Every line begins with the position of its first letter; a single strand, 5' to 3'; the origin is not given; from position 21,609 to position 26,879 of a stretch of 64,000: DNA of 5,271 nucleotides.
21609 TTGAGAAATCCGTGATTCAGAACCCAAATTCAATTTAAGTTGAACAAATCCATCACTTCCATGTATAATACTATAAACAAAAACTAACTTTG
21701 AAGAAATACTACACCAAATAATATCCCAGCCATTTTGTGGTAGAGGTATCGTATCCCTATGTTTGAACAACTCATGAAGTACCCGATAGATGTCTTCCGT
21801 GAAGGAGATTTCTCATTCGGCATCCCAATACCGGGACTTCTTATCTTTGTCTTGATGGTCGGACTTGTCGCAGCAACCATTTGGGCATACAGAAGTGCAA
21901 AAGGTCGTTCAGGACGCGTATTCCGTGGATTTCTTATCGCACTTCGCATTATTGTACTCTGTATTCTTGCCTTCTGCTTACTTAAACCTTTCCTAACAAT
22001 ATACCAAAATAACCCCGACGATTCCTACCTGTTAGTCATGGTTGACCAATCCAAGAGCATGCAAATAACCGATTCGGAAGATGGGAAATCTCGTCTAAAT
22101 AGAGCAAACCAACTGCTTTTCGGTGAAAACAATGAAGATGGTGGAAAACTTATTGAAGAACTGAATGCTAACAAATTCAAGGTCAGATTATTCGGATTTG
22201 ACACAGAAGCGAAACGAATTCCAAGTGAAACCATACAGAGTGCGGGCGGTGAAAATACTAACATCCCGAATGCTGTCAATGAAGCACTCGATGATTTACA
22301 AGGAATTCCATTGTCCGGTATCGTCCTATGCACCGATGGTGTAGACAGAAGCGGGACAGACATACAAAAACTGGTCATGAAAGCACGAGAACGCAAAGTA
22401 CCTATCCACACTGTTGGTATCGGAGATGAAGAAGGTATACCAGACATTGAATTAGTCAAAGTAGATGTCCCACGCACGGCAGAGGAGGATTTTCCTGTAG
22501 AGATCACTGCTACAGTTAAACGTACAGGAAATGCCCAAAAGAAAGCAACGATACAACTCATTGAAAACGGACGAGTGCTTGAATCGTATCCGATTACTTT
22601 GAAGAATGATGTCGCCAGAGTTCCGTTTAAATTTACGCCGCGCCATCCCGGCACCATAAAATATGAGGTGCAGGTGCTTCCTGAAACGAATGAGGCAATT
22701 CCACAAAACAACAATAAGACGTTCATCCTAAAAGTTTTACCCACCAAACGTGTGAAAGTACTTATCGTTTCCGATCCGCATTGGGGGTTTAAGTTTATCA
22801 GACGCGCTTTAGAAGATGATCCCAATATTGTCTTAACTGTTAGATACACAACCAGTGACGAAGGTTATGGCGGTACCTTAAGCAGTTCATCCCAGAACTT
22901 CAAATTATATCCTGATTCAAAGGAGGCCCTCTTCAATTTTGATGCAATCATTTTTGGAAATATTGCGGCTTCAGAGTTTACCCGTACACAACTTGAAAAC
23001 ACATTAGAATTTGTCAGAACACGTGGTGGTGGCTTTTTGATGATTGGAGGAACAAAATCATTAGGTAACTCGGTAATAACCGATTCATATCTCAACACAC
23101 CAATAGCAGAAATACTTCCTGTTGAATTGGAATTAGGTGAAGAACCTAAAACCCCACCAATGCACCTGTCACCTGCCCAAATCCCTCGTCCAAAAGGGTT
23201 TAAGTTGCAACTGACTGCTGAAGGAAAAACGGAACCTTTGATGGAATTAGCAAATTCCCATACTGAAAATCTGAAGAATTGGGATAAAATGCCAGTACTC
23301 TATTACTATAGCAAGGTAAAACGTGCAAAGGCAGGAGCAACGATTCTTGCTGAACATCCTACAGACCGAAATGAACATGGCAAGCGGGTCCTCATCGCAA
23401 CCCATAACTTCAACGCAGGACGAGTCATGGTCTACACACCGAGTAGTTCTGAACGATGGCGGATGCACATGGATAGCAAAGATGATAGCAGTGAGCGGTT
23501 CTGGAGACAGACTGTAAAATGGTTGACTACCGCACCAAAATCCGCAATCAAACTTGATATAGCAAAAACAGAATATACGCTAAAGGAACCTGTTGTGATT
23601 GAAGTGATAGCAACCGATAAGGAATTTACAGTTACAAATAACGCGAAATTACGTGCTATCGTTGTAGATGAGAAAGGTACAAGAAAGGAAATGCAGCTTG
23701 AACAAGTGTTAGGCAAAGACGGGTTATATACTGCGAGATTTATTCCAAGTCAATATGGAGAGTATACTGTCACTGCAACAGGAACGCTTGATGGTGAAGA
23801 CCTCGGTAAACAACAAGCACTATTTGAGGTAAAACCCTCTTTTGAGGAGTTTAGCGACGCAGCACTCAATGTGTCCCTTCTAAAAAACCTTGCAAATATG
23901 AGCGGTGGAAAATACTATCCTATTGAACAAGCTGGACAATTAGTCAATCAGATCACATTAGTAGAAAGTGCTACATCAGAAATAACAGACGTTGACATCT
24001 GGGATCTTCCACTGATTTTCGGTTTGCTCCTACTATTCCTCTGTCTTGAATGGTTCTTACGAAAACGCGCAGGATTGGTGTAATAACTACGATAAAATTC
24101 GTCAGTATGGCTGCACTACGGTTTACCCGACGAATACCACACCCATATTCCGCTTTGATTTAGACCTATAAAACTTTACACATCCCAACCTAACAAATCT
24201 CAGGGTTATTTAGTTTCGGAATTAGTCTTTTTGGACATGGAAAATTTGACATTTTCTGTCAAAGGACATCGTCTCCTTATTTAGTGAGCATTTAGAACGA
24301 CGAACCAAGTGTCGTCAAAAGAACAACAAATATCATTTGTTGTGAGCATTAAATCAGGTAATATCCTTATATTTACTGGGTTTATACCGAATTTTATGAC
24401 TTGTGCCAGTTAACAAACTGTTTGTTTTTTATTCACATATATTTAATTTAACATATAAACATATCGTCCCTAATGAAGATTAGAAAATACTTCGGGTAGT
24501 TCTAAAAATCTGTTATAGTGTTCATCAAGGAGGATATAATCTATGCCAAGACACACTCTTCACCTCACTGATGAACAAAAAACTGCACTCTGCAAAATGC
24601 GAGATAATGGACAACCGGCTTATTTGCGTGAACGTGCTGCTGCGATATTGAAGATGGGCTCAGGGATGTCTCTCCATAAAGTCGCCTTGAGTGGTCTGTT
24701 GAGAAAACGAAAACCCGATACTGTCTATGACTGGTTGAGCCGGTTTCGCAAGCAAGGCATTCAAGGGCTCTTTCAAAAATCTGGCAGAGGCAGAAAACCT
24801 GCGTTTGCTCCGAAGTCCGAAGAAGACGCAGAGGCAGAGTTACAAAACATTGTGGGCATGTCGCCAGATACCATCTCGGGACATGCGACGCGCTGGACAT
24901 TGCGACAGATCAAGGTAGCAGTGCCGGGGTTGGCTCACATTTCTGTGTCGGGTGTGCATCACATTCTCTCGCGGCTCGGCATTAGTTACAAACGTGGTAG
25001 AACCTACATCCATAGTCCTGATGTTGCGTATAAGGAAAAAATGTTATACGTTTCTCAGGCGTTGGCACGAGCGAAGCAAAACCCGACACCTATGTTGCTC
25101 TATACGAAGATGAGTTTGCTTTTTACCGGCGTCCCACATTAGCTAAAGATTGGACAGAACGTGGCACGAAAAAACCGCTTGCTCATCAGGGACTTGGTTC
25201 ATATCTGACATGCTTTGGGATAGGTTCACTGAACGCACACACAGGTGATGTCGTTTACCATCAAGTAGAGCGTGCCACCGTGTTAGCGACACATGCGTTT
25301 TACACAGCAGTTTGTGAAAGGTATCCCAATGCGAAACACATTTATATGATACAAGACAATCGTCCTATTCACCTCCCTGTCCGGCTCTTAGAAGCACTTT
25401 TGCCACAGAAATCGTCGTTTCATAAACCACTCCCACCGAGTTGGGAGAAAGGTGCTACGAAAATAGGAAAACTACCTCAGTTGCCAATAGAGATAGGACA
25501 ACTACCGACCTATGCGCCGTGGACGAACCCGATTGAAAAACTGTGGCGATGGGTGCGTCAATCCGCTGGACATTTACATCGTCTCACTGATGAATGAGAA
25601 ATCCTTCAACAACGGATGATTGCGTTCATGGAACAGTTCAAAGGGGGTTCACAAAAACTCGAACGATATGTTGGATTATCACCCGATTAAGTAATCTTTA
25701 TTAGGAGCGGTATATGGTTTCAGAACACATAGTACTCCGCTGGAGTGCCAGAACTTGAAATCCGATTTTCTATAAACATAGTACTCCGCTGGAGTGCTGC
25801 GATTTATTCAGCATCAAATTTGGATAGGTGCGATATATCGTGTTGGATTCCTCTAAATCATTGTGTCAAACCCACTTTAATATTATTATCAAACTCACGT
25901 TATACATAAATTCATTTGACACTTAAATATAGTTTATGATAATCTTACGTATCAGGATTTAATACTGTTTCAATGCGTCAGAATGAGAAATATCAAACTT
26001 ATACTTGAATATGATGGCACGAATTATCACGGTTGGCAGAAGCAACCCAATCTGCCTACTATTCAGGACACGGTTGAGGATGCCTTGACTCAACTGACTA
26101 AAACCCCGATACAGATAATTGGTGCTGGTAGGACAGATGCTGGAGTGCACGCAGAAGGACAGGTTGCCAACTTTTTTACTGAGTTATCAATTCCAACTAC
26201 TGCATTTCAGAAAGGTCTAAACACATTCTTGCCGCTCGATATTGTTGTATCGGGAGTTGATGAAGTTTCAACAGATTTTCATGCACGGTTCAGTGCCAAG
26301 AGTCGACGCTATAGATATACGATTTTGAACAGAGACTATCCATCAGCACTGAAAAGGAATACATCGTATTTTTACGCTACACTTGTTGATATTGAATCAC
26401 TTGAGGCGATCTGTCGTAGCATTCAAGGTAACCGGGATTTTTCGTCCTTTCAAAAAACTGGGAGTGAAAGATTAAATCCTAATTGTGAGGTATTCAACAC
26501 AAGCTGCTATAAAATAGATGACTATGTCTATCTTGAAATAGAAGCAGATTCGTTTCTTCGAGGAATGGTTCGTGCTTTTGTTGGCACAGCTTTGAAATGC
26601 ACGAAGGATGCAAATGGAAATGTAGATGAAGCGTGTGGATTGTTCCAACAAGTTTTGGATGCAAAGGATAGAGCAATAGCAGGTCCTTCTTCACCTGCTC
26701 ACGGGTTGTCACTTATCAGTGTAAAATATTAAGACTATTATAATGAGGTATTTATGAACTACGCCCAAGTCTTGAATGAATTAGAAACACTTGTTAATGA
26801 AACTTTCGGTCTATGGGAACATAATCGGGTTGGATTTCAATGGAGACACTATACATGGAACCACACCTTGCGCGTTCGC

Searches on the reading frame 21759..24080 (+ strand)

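Call 90: search_protein_families(library=pfam, proteins=[window:21759-24080:+], max_evalue=0.00001)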
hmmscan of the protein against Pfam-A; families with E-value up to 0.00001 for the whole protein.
window:21759-24080:+ (774 aa): 1 family
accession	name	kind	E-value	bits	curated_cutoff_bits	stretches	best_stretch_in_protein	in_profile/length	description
PF07090.17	GATase1_like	-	7.5e-09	35.9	27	1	384-590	57-246/247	Putative glutamine amidotransferase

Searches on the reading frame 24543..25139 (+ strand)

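Call 90: search_protein_families(library=pfam, proteins=[window:24543-25139:+], max_evalue=0.00001)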
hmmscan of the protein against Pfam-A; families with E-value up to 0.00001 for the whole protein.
window:24543-25139:+ (199 aa): 3 families
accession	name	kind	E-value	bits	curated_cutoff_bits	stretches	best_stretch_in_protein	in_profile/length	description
PF13565.12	HTH_32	-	2.6e-12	47.5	33.7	1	60-142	1-73/73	Homeodomain-like domain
PF13551.12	HTH_29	-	1.7e-07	31.6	28.1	1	31-85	1-55/64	Winged helix-turn helix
PF13518.12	HTH_28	-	3.1e-07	30.8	25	1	58-84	26-52/52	Helix-turn-helix domain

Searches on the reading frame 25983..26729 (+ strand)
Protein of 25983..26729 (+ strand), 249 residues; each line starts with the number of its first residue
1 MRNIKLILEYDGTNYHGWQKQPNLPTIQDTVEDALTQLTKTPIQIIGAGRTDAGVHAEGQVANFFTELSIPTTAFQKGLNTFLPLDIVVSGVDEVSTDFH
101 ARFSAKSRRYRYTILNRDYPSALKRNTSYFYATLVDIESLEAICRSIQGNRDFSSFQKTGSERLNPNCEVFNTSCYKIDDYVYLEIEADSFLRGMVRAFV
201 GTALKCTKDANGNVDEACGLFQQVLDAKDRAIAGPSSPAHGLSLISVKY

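Call 91: search_protein_families(library=pfam, proteins=[window:25983-26729:+], max_evalue=0.00001)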
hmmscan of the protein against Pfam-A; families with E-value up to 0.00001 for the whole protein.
window:25983-26729:+ (249 aa): 1 family
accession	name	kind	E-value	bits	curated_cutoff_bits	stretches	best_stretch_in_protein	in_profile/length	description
PF01416.25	PseudoU_synth_1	-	6.4e-31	107.5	23.3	2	144-249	2-107/108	tRNA pseudouridine synthase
